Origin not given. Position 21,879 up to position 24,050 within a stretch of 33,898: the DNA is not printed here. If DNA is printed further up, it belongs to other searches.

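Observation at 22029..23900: LicC-like cytidylyltransferase fused to a CobD-like PLP enzyme: a candidate single-protein route to a CDP-activated amino-alcohol phosphate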

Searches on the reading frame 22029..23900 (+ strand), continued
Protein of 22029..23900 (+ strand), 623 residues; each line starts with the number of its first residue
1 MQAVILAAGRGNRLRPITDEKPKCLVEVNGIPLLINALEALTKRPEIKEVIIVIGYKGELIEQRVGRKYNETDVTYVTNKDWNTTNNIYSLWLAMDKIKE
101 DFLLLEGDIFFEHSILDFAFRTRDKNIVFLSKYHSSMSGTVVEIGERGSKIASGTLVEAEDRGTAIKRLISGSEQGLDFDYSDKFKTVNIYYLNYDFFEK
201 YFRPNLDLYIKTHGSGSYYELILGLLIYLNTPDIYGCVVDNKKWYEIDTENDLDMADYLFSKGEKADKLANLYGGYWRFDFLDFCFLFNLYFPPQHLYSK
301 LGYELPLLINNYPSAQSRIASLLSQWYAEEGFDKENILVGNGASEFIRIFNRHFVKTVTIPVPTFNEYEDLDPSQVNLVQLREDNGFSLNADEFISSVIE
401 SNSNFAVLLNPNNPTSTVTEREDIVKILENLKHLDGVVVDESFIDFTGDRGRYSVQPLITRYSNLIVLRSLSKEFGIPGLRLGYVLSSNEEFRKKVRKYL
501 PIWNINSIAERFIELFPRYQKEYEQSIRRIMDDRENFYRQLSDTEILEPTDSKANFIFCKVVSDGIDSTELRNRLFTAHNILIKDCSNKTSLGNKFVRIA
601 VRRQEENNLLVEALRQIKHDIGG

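Call 23: find_encoding_contigs(protein=P0093, flank=10000, max_places=1)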
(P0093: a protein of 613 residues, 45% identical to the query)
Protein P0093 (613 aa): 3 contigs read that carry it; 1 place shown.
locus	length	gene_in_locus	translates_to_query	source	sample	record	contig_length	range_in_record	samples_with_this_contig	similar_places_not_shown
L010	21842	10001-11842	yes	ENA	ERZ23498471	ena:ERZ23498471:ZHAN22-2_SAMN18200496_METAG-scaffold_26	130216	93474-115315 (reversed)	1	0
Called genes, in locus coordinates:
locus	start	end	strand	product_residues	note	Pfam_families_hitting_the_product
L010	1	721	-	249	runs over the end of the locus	-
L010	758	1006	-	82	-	PF01423:LSM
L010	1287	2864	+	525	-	PF13231:PMT_2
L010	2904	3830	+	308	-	PF00106:adh_short (weak), PF01073:3Beta_HSD, PF01370:Epimerase, PF02719:Polysacc_synt_2, PF04321:RmlD_sub_bind, PF13460:NAD_binding_10, PF16363:GDP_Man_Dehyd, PF07993:NAD_binding_4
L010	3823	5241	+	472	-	PF00890:FAD_binding_2 (faint), PF01593:Amino_oxidase, PF03486:HI0933_like (faint), PF12831:FAD_oxidored (faint), PF13450:NAD_binding_8, PF03275:GLF (faint)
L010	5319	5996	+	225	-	PF00121:TIM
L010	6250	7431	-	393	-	PF01269:Fibrillarin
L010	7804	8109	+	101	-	-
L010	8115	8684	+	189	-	PF01066:CDP-OH_P_transf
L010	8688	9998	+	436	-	PF02655:ATP-grasp_3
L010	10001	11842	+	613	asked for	PF00483:NTP_transferase, PF01128:IspD (weak), PF12804:NTP_transf_3, PF00155:Aminotran_1_2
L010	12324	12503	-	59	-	-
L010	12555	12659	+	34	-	-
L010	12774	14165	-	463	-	PF13424:TPR_12 (faint), PF13428:TPR_14 (faint), PF14853:Fis1_TPR_C (faint), PF00515:TPR_1 (faint), PF07719:TPR_2 (faint), PF13176:TPR_7 (faint), PF13181:TPR_8 (faint), PF14559:TPR_19 (weak), +2 more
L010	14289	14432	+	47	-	-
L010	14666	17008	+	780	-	PF02810:SEC-C (weak)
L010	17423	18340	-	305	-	PF00294:PfkB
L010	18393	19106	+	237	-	PF08071:RS4NT (faint), PF00900:Ribosomal_S4e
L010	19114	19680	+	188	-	PF00281:Ribosomal_L5, PF00673:Ribosomal_L5_C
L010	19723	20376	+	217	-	-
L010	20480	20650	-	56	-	-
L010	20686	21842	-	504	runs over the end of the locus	PF00587:tRNA-synt_2b, PF03129:HGTP_anticodon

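Call 24: find_encoding_contigs(protein=P0114, flank=10000, max_places=1)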
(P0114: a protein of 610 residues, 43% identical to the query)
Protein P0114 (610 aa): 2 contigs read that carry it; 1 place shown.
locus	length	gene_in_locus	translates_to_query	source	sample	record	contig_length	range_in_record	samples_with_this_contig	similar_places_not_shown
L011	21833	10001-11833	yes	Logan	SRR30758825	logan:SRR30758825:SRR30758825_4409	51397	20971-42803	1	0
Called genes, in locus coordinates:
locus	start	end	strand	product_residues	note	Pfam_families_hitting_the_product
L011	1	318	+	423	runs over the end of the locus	PF01717:Meth_synt_2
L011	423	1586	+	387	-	PF00438:S-AdoMet_synt_N, PF02772:S-AdoMet_synt_M, PF02773:S-AdoMet_synt_C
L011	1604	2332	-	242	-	PF01066:CDP-OH_P_transf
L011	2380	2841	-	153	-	PF01467:CTP_transf_like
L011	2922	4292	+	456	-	PF03721:UDPG_MGDP_dh_N, PF00984:UDPG_MGDP_dh, PF03720:UDPG_MGDP_dh_C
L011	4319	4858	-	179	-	PF01583:APS_kinase, PF10609:ParA (faint), PF08433:KTI12 (weak), PF13671:AAA_33 (weak)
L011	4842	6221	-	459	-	PF01663:Phosphodiest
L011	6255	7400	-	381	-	PF14306:PUA_2, PF01747:ATP-sulfurylase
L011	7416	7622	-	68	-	-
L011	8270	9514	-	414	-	PF04464:Glyphos_transf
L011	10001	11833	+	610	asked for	PF00483:NTP_transferase, PF12804:NTP_transf_3, PF00155:Aminotran_1_2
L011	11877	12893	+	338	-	PF00685:Sulfotransfer_1, PF13469:Sulfotransfer_3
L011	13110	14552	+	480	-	-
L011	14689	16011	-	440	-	PF02350:Epimerase_2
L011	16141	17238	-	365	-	PF13439:Glyco_transf_4, PF13477:Glyco_trans_4_2 (weak), PF13579:Glyco_trans_4_4, PF00534:Glycos_transf_1, PF13692:Glyco_trans_1_4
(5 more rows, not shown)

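Call 28: find_related_loci(query=A1, collection=genome_contigs, flank=10000)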
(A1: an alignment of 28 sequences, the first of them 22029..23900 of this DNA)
Query A1 (623 aa) in genome_contigs; peptide patterns used: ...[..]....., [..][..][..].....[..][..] (x = any residue, [..] = any of these).
600 stretches matched a pattern (row limit reached: there are more); 515 encode a relative of the query (tblastn E <= 1e-3); the best 80 are kept; 80 distinct loci.
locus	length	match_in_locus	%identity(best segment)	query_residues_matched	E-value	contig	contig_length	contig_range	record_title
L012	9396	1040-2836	40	2-617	9e-143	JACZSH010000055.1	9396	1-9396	MAG: Chloroflexota bacterium isolate B10T3L11 B10T3L11_NODE8603, whole genome shotgun sequence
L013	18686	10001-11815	35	1-619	2e-117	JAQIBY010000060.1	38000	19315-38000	MAG: Bacteroidales bacterium isolate GH38 k119_98255, whole genome shotgun sequence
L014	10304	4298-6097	37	1-617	3e-113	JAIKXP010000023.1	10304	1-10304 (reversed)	MAG: Sphaerochaetaceae bacterium isolate RUI458 k141_13307820_flag=0_multi=40.5001_len=10304, whole genome shotgun seque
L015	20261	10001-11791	36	1-614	1e-111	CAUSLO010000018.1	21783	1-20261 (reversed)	MAG TPA_asm: uncultured Clostridia bacterium isolate SRR15839757_bin.5_MetaWRAP_v1.3_MAG genome assembly, contig: ERZ142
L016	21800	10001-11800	35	1-615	2e-110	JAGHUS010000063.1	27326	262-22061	MAG: Bacteroidales bacterium isolate E4_MB2_73 c_000000520698_partial_0_27326, whole genome shotgun sequence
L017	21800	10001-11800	35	1-617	2e-109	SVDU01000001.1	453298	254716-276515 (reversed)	MAG: Paenibacillaceae bacterium isolate SIG288 NODE_13_length_453298_cov_9.774955, whole genome shotgun sequence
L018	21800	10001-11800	35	1-615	1e-108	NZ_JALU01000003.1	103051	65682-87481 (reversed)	Mogibacterium timidum ATCC 33093 ctg7180000004142, whole genome shotgun sequence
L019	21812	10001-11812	34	1-617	6e-108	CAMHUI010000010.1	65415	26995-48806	MAG: uncultured Prevotellaceae bacterium isolate SRR11784294_bin.48_metaWRAP_v1.3_MAG genome assembly, contig: ERZ122031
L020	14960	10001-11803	35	1-617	2e-107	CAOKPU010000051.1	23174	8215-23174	MAG TPA_asm: uncultured Lachnospiraceae bacterium isolate SRR17684640_bin.39_metawrap_v1.3_MAG genome assembly, contig:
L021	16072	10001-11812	35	1-617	6e-107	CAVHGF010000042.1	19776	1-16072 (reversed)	Treponemataceae bacterium isolate H07636-L1_cleanbin_000017 genome assembly, contig: Spades_H07636-L1_contig_1453, whole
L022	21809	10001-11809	34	1-618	8e-107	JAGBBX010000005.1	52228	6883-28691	MAG: Bacteroidaceae bacterium isolate RGIG8978 Water_deer_Rectum-2__c30799, whole genome shotgun sequence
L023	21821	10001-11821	35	1-621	2e-106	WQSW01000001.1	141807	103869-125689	MAG: Treponema sp. isolate Co191P3bin32 JGI24695J34938_10000006, whole genome shotgun sequence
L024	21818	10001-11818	33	1-620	4e-105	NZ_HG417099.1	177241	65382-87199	Hoylesella timonensis 4401737 = DSM 22865 = JCM 15640, whole genome shotgun sequence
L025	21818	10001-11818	35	1-620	9e-112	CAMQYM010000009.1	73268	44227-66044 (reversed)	MAG TPA_asm: uncultured Porphyromonadaceae bacterium isolate ERR8099099_bin.27_metawrap_v1.3_MAG genome assembly, contig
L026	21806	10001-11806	32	1-617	2e-104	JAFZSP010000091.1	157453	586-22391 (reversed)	MAG: Bacteroidaceae bacterium isolate RGIG8060 Water_buffalos_Rumen-1__c1025421, whole genome shotgun sequence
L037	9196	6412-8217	36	1-617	7e-108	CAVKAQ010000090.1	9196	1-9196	Butyricicoccaceae bacterium isolate H07689-L1_cleanbin_000008 genome assembly, contig: Spades_H07689-L1_contig_3913, who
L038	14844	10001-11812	34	1-617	2e-106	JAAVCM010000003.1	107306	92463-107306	MAG: Bacteroides sp. isolate Mgla_MAG_8-bin_20 c_000000029877, whole genome shotgun sequence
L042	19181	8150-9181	30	282-617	7e-44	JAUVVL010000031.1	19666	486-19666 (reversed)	MAG: Desulfobacteraceae bacterium isolate CSMAG_1163 CSMAG_1163_k127_7351902_length_19666_cov_116.6552, whole genome sho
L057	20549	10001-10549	26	401-592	2e-11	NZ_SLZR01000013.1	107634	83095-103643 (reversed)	Reinekea marinisedimentorum strain DSM 15388 Ga0104519_113, whole genome shotgun sequence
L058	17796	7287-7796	28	382-558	2e-11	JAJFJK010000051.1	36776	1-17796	MAG: Nitrosomonas sp. isolate OFTM255 OFTM255_50, whole genome shotgun sequence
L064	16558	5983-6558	28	389-592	8e-11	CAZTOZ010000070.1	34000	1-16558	MAG TPA_asm: uncultured Thiotrichales bacterium isolate binchicken_co219_185 genome assembly, contig: k141_1606450, whol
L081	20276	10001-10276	39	410-505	1e-9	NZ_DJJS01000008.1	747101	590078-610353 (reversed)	MAG: Pseudomonas sp. UBA6562 UBA6562_contig_4, whole genome shotgun sequence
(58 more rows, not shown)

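Call 33: search_protein_families(library=pfam, proteins=[L024:12807-13682:+, L037:8239-9195:-, L016:11820-12830:+, L038:13489-14484:+, L025:11836-12741:+, L013:11837-13186:-, L023:17289-19949:+, L023:16067-17296:+, L009:6396-7100:-, L010:8688-9998:+], max_evalue=0.001)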
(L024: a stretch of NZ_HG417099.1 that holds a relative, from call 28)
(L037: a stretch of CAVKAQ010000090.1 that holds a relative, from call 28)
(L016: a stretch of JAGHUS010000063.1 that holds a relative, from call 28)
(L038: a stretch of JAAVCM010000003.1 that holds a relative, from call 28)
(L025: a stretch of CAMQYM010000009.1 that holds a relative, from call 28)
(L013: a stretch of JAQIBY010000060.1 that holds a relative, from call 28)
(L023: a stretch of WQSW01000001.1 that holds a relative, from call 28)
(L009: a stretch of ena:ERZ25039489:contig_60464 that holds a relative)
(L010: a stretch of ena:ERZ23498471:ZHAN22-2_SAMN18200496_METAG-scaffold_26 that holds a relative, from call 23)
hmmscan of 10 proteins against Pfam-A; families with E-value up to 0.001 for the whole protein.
L024:12807-13682:+ (291 aa): 1 family
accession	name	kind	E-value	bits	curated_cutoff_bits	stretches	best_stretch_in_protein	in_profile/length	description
PF04991.19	LicD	-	2.9e-43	149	22.6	1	54-263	1-227/227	LicD family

L037:8239-9195:- (318 aa): 3 families
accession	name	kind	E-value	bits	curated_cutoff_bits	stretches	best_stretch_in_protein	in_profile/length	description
PF00535.33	Glycos_transf_2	-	1.1e-23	84.5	23.3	1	16-157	1-132/168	Glycosyl transferase family 2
PF13641.12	Glyco_tranf_2_3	-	2.5e-11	44.5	27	1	15-163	3-147/230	Glycosyltransferase like family 2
PF10111.15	Glyco_tranf_2_2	-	3.3e-09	37.1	27.3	1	16-231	1-221/276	Glycosyltransferase like family 2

L016:11820-12830:+ (336 aa): 3 families
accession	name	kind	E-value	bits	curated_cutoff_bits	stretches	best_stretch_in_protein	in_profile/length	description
PF02317.23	Octopine_DH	-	1e-33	116.9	30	1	181-333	3-148/150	NAD/NADP octopine/nopaline dehydrogenase, alpha-helical domain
PF02558.23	ApbA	-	4.6e-06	26.8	22.2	1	7-100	1-95/150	Ketopantoate reductase PanE/ApbA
PF03807.23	F420_oxidored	-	0.00019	22.4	21.6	1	6-101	1-89/94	NADP oxidoreductase coenzyme F420-dependent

L038:13489-14484:+ (331 aa): 7 families
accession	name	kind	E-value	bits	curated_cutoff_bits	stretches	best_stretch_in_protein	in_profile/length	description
PF01370.27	Epimerase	-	5.8e-27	95.1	20.9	1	4-215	2-229/240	NAD dependent epimerase/dehydratase family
PF01073.25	3Beta_HSD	-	1.2e-20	74.1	22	1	5-242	2-268/280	3-beta hydroxysteroid dehydrogenase/isomerase family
PF16363.11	GDP_Man_Dehyd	-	3.5e-12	46.9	27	1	7-208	4-234/332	GDP-mannose 4,6 dehydratase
PF13460.12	NAD_binding_10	-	4.8e-12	46.6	27.2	1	7-167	1-149/184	NAD(P)H-binding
PF04321.23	RmlD_sub_bind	-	1.7e-10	40.9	27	1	1-187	1-174/287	RmlD substrate binding domain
PF07993.18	NAD_binding_4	-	1.6e-09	37.7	20.1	1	55-192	82-234/258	Male sterility protein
PF02719.21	Polysacc_synt_2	-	0.00023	20.9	20.2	1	40-151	54-156/293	Polysaccharide biosynthesis protein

L025:11836-12741:+ (301 aa): 2 families
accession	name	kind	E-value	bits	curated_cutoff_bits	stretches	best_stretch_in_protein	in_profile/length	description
PF02423.21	OCD_Mu_crystall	-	2.9e-25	89.4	24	1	15-217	17-222/314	Ornithine cyclodeaminase/mu-crystallin family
PF01488.26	Shikimate_DH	-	0.00062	20.3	24.3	0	116-203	6-90/138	Shikimate / quinate 5-dehydrogenase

L013:11837-13186:- (449 aa): 4 families
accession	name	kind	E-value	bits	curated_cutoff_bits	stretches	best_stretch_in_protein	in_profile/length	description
PF01408.29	GFO_IDH_MocA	-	2.5e-28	99.6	24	1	132-244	2-116/120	Oxidoreductase family, NAD-binding Rossmann fold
PF01467.32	CTP_transf_like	-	2.6e-18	67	21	1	5-125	1-132/133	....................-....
PF22725.1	GFO_IDH_MocA_C3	-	5.8e-06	26.8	27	1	258-367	3-123/124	GFO/IDH/MocA C-terminal domain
PF03807.23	F420_oxidored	-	0.00012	23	21.6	1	133-210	2-79/94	NADP oxidoreductase coenzyme F420-dependent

L023:17289-19949:+ (886 aa): 1 family
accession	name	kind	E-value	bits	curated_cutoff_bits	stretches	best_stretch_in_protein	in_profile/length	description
PF02096.25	60KD_IMP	-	9.5e-24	84.6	35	1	32-218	2-161/163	60Kd inner membrane protein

L023:16067-17296:+ (409 aa): 1 family
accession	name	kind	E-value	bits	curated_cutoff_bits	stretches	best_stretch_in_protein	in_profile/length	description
PF04464.20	Glyphos_transf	-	1.3e-08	34.6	22.1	1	190-329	153-297/367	CDP-Glycerol:Poly(glycerophosphate) glycerophosphotransferase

L009:6396-7100:- (234 aa): 9 families
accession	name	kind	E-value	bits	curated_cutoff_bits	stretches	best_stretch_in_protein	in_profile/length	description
PF08241.18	Methyltransf_11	-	1.2e-16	61.5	21.2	1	60-154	1-94/95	Methyltransferase domain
PF13847.12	Methyltransf_31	-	1.8e-13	50.8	27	1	54-168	2-128/145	Methyltransferase domain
PF13649.12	Methyltransf_25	-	2.1e-13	51.2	27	1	60-149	2-95/97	Methyltransferase domain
PF13489.12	Methyltransf_23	-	1.3e-08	35.2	27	1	52-173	19-127/164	Methyltransferase domain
PF01209.24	Ubie_methyltran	-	1.6e-08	34.7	20.1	1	52-158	45-154/233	ubiE/COQ5 methyltransferase family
PF08242.18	Methyltransf_12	-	2.2e-08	35.2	30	1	60-149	1-94/98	Methyltransferase domain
PF02353.26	CMAS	-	9.2e-06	25.6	27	1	44-170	51-179/273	Mycolic acid cyclopropane synthetase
PF01135.25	PCMT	-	1.2e-05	25.7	20.3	1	43-97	61-118/210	Protein-L-isoaspartate(D-aspartate) O-methyltransferase (PCMT)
PF05401.17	NodS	-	7.1e-05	23.2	24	1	16-154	7-143/201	Nodulation protein S (NodS)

L010:8688-9998:+ (436 aa): 1 family
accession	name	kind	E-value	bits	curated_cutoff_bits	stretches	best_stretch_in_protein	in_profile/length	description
PF02655.19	ATP-grasp_3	-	8.5e-09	36.1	23.2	1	133-306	2-160/160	ATP-grasp domain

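Call 57: search_protein_families(library=pfam, proteins=[L042:7143-7934:+, L042:9266-9907:+, L042:10572-12026:+, L042:12068-13654:+, L057:8609-9589:+, L057:11693-13204:+, L058:6062-6973:+, L058:9032-10510:+, L081:8365-9615:+, L064:4770-5654:+], max_evalue=0.0001)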
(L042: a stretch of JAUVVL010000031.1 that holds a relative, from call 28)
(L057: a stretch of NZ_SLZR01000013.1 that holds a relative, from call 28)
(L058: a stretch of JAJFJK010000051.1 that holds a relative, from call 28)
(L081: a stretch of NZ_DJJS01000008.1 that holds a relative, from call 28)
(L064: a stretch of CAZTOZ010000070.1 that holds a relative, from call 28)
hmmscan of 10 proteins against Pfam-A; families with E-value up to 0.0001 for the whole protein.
L042:7143-7934:+ (263 aa): 7 families
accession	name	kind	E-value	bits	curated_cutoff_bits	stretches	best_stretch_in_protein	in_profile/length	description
PF13649.12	Methyltransf_25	-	6.1e-16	59.3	27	1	54-149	1-97/97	Methyltransferase domain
PF08241.18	Methyltransf_11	-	5.8e-14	52.9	21.2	1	55-153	1-95/95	Methyltransferase domain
PF13847.12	Methyltransf_31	-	3.1e-13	50.1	27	1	49-193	2-144/145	Methyltransferase domain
PF13489.12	Methyltransf_23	-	1.6e-10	41.4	27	1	44-198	16-162/164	Methyltransferase domain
PF08242.18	Methyltransf_12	-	4.3e-09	37.4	30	1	55-151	1-98/98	Methyltransferase domain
PF01739.24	CheR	-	2.6e-05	24.2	27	1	98-155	118-175/195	CheR methyltransferase, SAM binding domain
PF02353.26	CMAS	-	3e-05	23.9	27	1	47-159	59-170/273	Mycolic acid cyclopropane synthetase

L042:9266-9907:+ (213 aa): 6 families
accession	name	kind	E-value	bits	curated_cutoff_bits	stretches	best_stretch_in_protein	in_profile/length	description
PF08241.18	Methyltransf_11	-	8.3e-13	49.2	21.2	1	50-145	1-94/95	Methyltransferase domain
PF13649.12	Methyltransf_25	-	1.2e-12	48.7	27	1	49-142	1-97/97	Methyltransferase domain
PF05891.18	Methyltransf_PK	-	4.3e-10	39.9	27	1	3-154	6-167/218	AdoMet dependent proline di-methyltransferase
PF13847.12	Methyltransf_31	-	1.5e-09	38.1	27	1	46-162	4-120/145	Methyltransferase domain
PF08242.18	Methyltransf_12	-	7.2e-07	30.3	30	1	51-144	2-98/98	Methyltransferase domain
PF13489.12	Methyltransf_23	-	1.7e-05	25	27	1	38-168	13-137/164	Methyltransferase domain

L042:10572-12026:+ (484 aa): 1 family
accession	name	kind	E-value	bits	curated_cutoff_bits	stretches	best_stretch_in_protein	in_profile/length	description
PF00171.27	Aldedh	-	6.3e-170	566.1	23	1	16-478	1-459/461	Aldehyde dehydrogenase family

L042:12068-13654:+ (528 aa): 3 families
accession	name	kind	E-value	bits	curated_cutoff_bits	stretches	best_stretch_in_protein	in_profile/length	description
PF00977.27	His_biosynth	-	1.1e-43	149.7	23.6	1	218-506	1-227/228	Histidine biosynthesis protein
PF00117.34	GATase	-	6.6e-18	65.5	22.8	1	4-197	2-187/190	Glutamine amidotransferase class-I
PF01174.25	SNO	-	4.5e-10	40.1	27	1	10-187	6-174/188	SNO glutamine amidotransferase family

L057:8609-9589:+ (326 aa): 1 family
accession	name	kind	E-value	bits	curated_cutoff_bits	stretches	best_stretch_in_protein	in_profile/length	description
PF03186.18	CobD_Cbib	-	1.4e-88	297.2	34.4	1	25-304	2-281/282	CobD/Cbib protein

L057:11693-13204:+ (503 aa): 3 families
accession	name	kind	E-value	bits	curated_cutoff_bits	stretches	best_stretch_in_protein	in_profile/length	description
PF07685.20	GATase_3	-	4.2e-54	183.6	27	1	263-451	1-194/196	CobB/CobQ-like glutamine amidotransferase domain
PF01656.29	CbiA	-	1.8e-23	83.3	25.4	1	17-242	1-115/125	CobQ/CobB/MinD/ParA nucleotide binding domain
PF13500.12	AAA_26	-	3.4e-20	73.2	27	1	15-243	1-195/198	AAA domain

L058:6062-6973:+ (303 aa): 1 family
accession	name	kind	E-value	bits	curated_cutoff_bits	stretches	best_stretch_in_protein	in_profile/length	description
PF03186.18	CobD_Cbib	-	4.5e-89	298.9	34.4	1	8-278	2-281/282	CobD/Cbib protein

L058:9032-10510:+ (492 aa): 3 families
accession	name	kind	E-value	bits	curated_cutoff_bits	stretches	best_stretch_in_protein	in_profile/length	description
PF07685.20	GATase_3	-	5.3e-53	180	27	1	255-437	1-194/196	CobB/CobQ-like glutamine amidotransferase domain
PF01656.29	CbiA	-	1.7e-22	80.1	25.4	1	6-231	1-115/125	CobQ/CobB/MinD/ParA nucleotide binding domain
PF13500.12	AAA_26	-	7.8e-20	72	27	1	4-232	1-195/198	AAA domain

L081:8365-9615:+ (416 aa): 2 families
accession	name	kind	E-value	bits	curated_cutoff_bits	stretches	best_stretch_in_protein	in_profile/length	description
PF03186.18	CobD_Cbib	-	7e-94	314.7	34.4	1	122-395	2-280/282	CobD/Cbib protein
PF17113.10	AmpE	-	1.7e-06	28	21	1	203-337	83-222/284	Regulatory signalling modulator protein AmpE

L064:4770-5654:+ (294 aa): 1 family
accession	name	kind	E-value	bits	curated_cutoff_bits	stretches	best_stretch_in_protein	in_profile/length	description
PF03186.18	CobD_Cbib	-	1.1e-85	287.8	34.4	1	7-273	2-281/282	CobD/Cbib protein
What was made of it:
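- Stand-alone CobD-like genes in control loci sit next to CbiB and CobQ (call 57).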
